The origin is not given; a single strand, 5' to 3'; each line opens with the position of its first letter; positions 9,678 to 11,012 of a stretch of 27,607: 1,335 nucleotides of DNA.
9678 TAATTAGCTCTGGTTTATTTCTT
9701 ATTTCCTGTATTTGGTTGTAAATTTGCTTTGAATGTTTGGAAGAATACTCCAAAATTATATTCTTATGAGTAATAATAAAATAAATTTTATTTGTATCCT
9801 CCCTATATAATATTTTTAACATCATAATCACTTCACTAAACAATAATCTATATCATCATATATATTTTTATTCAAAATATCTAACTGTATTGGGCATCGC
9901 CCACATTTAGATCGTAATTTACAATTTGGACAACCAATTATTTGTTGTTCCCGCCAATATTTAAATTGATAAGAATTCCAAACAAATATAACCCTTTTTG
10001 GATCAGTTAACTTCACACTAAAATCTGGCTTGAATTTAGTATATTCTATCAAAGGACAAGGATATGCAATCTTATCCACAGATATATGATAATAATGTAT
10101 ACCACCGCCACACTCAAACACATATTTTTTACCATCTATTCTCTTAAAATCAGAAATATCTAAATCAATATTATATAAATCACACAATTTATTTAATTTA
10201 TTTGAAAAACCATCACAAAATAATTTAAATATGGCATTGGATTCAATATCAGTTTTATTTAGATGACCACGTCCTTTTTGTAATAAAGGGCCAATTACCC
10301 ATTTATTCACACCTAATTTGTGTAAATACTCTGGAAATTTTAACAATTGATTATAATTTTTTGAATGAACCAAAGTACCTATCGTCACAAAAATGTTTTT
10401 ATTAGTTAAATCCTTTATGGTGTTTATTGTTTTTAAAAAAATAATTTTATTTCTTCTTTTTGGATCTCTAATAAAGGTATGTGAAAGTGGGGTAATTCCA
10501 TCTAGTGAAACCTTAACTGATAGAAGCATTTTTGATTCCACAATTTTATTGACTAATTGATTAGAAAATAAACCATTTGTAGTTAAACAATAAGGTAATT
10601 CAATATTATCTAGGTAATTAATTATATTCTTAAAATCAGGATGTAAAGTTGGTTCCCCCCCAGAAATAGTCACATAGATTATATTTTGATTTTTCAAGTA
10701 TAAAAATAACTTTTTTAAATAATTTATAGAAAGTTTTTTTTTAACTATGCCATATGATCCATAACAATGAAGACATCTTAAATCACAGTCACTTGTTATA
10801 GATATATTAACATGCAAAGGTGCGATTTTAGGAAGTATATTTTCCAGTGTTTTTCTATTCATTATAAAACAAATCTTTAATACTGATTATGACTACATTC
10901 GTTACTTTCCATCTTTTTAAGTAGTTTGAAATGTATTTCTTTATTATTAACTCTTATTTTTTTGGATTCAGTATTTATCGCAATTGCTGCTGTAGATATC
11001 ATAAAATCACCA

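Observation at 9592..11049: Candidate RiPP-like locus: untracked 41-aa peptide ORF, radical SAM/SPASM enzyme and a tightly coupled 77-aa partner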

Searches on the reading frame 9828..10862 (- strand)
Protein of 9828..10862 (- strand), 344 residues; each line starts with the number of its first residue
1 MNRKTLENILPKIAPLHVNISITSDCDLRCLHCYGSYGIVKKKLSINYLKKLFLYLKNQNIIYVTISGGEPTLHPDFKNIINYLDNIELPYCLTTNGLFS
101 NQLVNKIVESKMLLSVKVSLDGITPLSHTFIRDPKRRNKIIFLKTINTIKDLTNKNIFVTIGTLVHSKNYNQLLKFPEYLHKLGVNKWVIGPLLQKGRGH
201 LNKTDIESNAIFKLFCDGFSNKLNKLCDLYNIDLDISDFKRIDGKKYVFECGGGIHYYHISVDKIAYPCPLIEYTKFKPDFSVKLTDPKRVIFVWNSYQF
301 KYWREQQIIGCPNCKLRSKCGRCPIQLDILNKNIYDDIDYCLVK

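Call 4: search_protein_families(library=pfam, proteins=[window:9828-10862:-], max_evalue=1)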
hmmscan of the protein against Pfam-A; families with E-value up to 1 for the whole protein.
window:9828-10862:- (344 aa): 3 families
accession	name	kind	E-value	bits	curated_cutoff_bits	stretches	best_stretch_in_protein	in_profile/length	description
PF04055.27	Radical_SAM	-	9.3e-17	62.1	29.5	1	20-173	1-159/166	Radical SAM superfamily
PF13353.11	Fer4_12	-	5.6e-06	27.1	22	1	23-122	12-115/137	4Fe-4S single cluster domain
PF00534.26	Glycos_transf_1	-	0.28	11.1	26.4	1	153-216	13-81/172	Glycosyl transferases group 1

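Call 5: search_protein_families(library=ncbifam, proteins=[window:9828-10862:-], max_evalue=1)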
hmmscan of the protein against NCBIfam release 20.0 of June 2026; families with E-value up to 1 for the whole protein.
window:9828-10862:- (344 aa): 70 families (the best 25 are shown)
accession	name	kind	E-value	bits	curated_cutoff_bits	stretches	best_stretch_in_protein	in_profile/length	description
TIGR04250.1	SCM_rSAM_ScmE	equivalog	2.2e-20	72.9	400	1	15-180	2-165/358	SynChlorMet cassette radical SAM/SPASM protein ScmE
TIGR04133.1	rSAM_w_lipo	hypoth_equivalog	2.8e-20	72.6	425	1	22-317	30-324/350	TIGR04133 family radical SAM/SPASM protein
TIGR03962.1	mycofact_rSAM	equivalog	7.4e-20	71.4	265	1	14-206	10-198/339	mycofactocin radical SAM maturase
TIGR04317.1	W_rSAM_matur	equivalog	1.3e-19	70.6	380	1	18-204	6-195/349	tungsten cofactor oxidoreductase radical SAM maturase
TIGR04545.1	rSAM_ahbD_hemeb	equivalog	4.4e-18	65.8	500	1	21-208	5-191/339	heme b synthase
NF050035.1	rSAM_WgK_link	exception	7.5e-18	64.6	650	1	14-198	7-189/367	radical SAM/SPASM peptide maturase WgkB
TIGR04055.1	rSAM_NirJ2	equivalog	1.1e-17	64.6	500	1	21-331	5-311/326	putative heme d1 biosynthesis radical SAM protein NirJ2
TIGR04053.2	TIGR04053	equivalog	1.7e-17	63.8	395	1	14-203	6-196/366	TIGR04053 family radical SAM/SPASM domain-containing protein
TIGR02666.1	moaA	equivalog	7.6e-17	61.3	284.05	1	19-185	13-185/336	GTP 3',8-cyclase MoaA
NF038283.1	viperin_w_prok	equivalog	1.5e-16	60.4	180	1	16-217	2-211/281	viperin family antiviral radical SAM protein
TIGR04051.1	rSAM_NirJ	equivalog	3.1e-16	59.3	515.45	1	22-205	8-188/354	heme d1 biosynthesis radical SAM protein NirJ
NF047865.1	rSAM_PapB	equivalog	3.7e-16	59.3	340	1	19-323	6-316/330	PapB family radical SAM/SPASM ranthipeptide maturase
NF012164.0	AlbA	equivalog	6e-16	57.9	850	1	14-340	111-426/442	subtilosin maturase AlbA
TIGR04054.1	rSAM_NirJ1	equivalog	2e-15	56.3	650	1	18-206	38-224/387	putative heme d1 biosynthesis radical SAM protein NirJ1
TIGR02668.1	moaA_archaeal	equivalog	4.1e-15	55.6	325.25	1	18-181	12-174/303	GTP 3',8-cyclase MoaA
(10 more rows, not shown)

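Call 8: find_homologous_proteins(query=window:9828-10862:-, max_evalue=0.00001)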
Query window:9828-10862:- (344 aa): 34 proteins with E <= 0.00001 among 2226 candidates.
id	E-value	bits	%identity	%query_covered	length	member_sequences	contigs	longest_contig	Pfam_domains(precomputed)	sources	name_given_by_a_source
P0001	1.6e-233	792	100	100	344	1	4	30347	PF04055.28,PF13353.12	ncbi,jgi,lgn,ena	-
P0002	8.1e-166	569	73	100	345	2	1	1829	PF04055.28,PF13353.12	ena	-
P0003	6.7e-153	527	67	100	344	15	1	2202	PF04055.28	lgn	-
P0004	1.7e-145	503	64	100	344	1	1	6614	PF04055.28,PF13353.12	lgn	-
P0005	2.0e-84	302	56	74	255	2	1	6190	PF04055.28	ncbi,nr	ncbi:MAG: radical SAM protein, partial [Candidatus ainarchaeum sp.]|nr:radical SAM protein [Candidat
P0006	1.0e-43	168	32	95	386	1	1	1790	PF13186.12,PF04055.28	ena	-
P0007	3.2e-40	156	34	89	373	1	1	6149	PF13186.12,PF04055.28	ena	-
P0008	4.7e-40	156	33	92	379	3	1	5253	PF13186.12,PF04055.28,PF13353.12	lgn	-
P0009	6.8e-40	155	33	88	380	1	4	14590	PF13186.12,PF04055.28,PF13353.12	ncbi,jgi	jgi:radical SAM protein with 4Fe4S-binding SPASM domain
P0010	1.3e-39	154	33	94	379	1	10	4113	PF13186.12,PF04055.28,PF13353.12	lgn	-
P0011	1.7e-39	154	32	92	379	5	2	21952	PF13186.12,PF04055.28,PF13353.12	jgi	-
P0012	2.4e-39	153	32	94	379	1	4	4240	PF13186.12,PF04055.28,PF13353.12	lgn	-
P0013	1.7e-38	151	33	91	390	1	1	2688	PF13186.12,PF04055.28,PF13353.12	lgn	-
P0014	2.1e-38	150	32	94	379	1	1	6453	PF13186.12,PF04055.28,PF13353.12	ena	-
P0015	2.9e-38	150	31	90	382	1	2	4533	PF13186.12,PF04055.28,PF13353.12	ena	-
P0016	1.3e-37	148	32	90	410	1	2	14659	PF13186.12,PF04055.28,PF13353.12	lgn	-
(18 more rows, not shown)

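Call 9: find_related_loci(query=window:9828-10862:-, collection=genome_contigs, flank=4000)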
Query window:9828-10862:- (344 aa) in genome_contigs; peptide patterns used: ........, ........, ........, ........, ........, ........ (x = any residue, [..] = any of these).
174 stretches matched a pattern; 4 encode a relative of the query (tblastn E <= 1e-3); 4 distinct loci.
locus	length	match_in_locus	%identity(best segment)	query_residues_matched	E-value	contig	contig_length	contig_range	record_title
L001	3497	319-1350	73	1-343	5e-169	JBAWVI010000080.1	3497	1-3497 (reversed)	MAG: archaeon isolate ELA007 MAG007_80, whole genome shotgun sequence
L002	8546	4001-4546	30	4-190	9e-13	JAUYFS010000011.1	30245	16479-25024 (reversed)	MAG: bacterium isolate C21_metabat.bin.27 C21_k141_74581, whole genome shotgun sequence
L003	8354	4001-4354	30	15-127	4e-8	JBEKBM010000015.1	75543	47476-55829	MAG: Candidatus Bathyarchaeia archaeon isolate SPRUCE 136 SPRUCE_136_15, whole genome shotgun sequence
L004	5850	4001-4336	25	22-132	1e-5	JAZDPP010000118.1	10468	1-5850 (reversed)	MAG: Pseudomonadota bacterium isolate MEGAHIT-group-0.852 k141_20616992, whole genome shotgun sequence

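Call 10: find_encoding_contigs(protein=P0004, flank=5000, max_places=4)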
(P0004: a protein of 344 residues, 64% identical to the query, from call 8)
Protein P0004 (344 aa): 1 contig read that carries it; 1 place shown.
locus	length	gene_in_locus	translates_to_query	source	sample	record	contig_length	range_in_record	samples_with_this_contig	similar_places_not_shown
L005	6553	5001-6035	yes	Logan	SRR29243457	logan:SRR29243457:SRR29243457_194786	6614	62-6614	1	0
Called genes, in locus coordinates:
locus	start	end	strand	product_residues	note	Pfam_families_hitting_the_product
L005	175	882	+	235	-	PF00005:ABC_tran, PF02463:SMC_N (weak), PF13304:AAA_21 (faint)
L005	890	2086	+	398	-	PF12704:MacB_PCD, PF02687:FtsX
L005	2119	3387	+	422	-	PF26498:DUF8164 (faint)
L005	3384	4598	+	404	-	PF12704:MacB_PCD, PF02687:FtsX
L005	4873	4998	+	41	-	-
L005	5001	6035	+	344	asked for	PF04055:Radical_SAM, PF13353:Fer4_12 (faint)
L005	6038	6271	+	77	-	-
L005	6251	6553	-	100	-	?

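Call 11: find_encoding_contigs(protein=P0005, flank=5000, max_places=4)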
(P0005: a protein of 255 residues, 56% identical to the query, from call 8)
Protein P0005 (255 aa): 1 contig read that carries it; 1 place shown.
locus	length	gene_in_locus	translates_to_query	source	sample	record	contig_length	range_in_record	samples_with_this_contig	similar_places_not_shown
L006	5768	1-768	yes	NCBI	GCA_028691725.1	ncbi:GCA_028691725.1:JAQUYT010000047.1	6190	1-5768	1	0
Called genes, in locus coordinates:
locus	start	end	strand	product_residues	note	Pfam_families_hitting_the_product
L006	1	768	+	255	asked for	PF04055:Radical_SAM (weak)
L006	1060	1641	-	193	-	PF00583:Acetyltransf_1, PF13673:Acetyltransf_10, PF13508:Acetyltransf_7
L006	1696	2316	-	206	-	PF02517:Rce1-like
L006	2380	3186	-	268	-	-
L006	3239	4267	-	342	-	-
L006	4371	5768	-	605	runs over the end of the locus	?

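Call 12: find_encoding_contigs(protein=P0003, flank=5000, max_places=4)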
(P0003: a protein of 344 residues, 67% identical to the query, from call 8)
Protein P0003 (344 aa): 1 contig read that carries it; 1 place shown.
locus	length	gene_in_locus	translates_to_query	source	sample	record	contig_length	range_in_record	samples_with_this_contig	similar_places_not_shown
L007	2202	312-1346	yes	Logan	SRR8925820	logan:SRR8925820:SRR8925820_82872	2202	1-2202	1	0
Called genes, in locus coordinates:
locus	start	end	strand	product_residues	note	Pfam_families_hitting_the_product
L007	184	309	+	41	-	-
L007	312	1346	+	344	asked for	PF04055:Radical_SAM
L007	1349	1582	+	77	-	-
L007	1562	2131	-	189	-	PF00583:Acetyltransf_1, PF13673:Acetyltransf_10, PF13508:Acetyltransf_7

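Call 16: find_encoding_contigs(protein=P0011, flank=4000, max_places=3)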
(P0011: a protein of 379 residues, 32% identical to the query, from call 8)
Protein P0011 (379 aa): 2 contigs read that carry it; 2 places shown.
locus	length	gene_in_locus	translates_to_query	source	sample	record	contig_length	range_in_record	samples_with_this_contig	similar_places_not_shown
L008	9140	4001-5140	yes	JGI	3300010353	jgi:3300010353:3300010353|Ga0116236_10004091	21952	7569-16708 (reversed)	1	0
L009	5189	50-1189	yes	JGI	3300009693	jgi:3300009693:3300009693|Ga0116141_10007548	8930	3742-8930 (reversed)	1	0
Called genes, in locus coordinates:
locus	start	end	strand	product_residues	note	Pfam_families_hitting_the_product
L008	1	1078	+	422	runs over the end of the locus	PF12704:MacB_PCD (weak), PF02687:FtsX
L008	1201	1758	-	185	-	PF23477:zf_Tbcl_2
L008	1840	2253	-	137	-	PF01850:PIN, PF13470:PIN_3 (weak)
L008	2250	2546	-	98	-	-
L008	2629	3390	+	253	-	PF01170:UPF0020, PF05175:MTS, PF13847:Methyltransf_31 (weak)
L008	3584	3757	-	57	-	-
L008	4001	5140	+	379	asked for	PF04055:Radical_SAM, PF13353:Fer4_12 (weak), PF13186:SPASM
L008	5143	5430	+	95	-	-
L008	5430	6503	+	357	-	PF00534:Glycos_transf_1, PF13692:Glyco_trans_1_4, PF13524:Glyco_trans_1_2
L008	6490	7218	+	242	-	PF02585:PIG-L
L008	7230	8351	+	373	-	PF01728:FtsJ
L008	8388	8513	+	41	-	-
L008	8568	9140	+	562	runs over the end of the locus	PF02543:Carbam_trans_N, PF16861:Carbam_trans_C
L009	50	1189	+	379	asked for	PF04055:Radical_SAM, PF13353:Fer4_12 (weak), PF13186:SPASM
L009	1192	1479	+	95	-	-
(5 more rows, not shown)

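Call 17: find_encoding_contigs(protein=P0009, flank=4000, max_places=3)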
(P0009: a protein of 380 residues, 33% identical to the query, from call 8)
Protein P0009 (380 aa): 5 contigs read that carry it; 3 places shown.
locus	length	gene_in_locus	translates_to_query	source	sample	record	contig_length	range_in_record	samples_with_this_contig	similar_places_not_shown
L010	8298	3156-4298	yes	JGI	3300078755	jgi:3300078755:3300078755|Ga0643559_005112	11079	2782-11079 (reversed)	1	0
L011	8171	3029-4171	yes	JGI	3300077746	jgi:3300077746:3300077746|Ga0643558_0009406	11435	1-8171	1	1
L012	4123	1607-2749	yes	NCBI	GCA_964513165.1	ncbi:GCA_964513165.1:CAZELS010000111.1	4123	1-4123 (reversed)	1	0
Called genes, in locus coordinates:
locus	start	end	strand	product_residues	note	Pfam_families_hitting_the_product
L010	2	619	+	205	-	?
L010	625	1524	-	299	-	PF01551:Peptidase_M23 (faint)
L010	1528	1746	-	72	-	PF10688:Imp-YgjV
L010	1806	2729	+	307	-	-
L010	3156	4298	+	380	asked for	PF04055:Radical_SAM, PF13353:Fer4_12, PF13186:SPASM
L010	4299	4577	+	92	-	-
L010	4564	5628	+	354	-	PF00534:Glycos_transf_1, PF13692:Glyco_trans_1_4, PF13524:Glyco_trans_1_2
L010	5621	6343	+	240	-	PF02585:PIG-L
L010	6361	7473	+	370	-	PF01728:FtsJ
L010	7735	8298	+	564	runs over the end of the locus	PF02543:Carbam_trans_N, PF16861:Carbam_trans_C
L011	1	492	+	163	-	?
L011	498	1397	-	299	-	PF01551:Peptidase_M23 (faint)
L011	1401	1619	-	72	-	PF10688:Imp-YgjV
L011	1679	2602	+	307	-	-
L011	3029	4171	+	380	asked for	PF04055:Radical_SAM, PF13353:Fer4_12, PF13186:SPASM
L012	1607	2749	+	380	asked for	PF04055:Radical_SAM, PF13353:Fer4_12, PF13186:SPASM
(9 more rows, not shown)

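Call 18: find_encoding_contigs(protein=P0016, flank=4000, max_places=3)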
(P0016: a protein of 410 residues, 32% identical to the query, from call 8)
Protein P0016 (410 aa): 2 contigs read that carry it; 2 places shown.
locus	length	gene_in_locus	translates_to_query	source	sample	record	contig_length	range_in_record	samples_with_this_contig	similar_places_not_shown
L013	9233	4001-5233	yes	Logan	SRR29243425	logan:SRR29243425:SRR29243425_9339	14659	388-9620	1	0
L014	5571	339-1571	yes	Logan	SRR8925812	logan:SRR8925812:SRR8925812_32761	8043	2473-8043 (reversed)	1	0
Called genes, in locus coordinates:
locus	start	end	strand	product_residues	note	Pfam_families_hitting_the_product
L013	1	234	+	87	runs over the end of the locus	-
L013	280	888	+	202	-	PF01725:Ham1p_like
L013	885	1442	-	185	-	PF01725:Ham1p_like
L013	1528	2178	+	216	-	PF03575:Peptidase_S51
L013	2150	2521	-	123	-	-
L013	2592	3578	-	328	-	-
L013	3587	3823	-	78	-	-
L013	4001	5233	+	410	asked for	PF04055:Radical_SAM, PF13353:Fer4_12 (weak), PF13186:SPASM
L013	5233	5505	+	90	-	-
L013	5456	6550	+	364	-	PF00534:Glycos_transf_1, PF13692:Glyco_trans_1_4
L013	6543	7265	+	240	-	PF02585:PIG-L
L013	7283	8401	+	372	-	PF13489:Methyltransf_23 (weak), PF01728:FtsJ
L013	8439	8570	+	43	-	-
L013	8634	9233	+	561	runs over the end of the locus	PF02543:Carbam_trans_N, PF16861:Carbam_trans_C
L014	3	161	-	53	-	?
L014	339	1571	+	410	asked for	PF04055:Radical_SAM, PF13353:Fer4_12 (weak), PF13186:SPASM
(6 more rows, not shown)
